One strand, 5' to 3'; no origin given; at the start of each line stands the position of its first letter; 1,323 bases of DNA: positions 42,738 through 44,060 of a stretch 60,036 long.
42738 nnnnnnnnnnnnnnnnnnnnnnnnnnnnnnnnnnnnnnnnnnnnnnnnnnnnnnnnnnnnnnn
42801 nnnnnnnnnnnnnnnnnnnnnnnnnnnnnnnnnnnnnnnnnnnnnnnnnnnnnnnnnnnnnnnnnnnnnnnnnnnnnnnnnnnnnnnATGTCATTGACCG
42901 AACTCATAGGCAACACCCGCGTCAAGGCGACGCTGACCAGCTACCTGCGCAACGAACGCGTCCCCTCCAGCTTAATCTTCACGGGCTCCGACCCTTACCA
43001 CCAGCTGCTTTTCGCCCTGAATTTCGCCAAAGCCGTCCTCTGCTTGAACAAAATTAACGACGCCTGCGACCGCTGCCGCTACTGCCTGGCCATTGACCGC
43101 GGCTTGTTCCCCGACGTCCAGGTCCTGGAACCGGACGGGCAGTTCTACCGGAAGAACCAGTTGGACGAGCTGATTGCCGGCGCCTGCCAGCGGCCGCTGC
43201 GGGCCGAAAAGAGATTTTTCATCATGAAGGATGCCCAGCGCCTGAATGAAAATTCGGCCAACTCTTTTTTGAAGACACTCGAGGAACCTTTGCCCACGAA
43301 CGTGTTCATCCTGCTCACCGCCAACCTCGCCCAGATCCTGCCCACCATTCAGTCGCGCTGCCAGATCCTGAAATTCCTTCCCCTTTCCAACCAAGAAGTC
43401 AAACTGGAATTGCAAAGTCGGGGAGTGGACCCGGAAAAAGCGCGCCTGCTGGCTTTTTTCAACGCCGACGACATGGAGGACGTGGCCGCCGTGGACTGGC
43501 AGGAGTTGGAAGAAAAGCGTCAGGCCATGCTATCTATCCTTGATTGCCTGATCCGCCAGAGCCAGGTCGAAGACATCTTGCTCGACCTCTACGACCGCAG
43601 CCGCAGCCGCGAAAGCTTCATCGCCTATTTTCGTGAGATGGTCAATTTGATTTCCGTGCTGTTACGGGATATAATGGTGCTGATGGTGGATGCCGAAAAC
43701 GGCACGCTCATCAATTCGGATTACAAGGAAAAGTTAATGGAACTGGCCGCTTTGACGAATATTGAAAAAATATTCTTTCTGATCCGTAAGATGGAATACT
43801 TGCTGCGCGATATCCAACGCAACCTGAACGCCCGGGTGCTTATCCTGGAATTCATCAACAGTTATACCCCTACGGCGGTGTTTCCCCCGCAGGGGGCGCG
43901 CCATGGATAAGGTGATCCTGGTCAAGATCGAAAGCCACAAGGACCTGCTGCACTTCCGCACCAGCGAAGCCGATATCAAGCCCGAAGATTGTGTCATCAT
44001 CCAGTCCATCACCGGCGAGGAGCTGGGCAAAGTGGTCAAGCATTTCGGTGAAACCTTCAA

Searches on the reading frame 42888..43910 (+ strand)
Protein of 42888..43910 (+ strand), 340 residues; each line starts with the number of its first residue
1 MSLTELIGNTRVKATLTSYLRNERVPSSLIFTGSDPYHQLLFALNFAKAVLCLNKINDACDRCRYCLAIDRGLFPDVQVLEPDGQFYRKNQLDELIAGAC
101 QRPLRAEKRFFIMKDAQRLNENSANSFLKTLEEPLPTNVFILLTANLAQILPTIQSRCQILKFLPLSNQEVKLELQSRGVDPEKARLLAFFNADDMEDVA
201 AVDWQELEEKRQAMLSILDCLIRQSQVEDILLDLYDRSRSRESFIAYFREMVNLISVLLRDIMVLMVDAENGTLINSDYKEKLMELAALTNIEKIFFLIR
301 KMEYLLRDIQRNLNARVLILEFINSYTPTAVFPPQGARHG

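Call 12: search_protein_families(library=pfam, proteins=[window:42888-43910:+], max_evalue=0.01)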
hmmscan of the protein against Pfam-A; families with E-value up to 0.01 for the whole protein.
window:42888-43910:+ (340 aa): 2 families
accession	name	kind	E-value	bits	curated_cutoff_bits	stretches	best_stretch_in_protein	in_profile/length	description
PF13177.12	DNA_pol3_delta2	-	1.3e-43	149.2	27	1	10-166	3-160/161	DNA polymerase III, delta subunit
PF09115.15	DNApol3-delta_C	-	0.00079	20.3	21.7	1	250-323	38-112/117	DNA polymerase III, delta subunit, C terminal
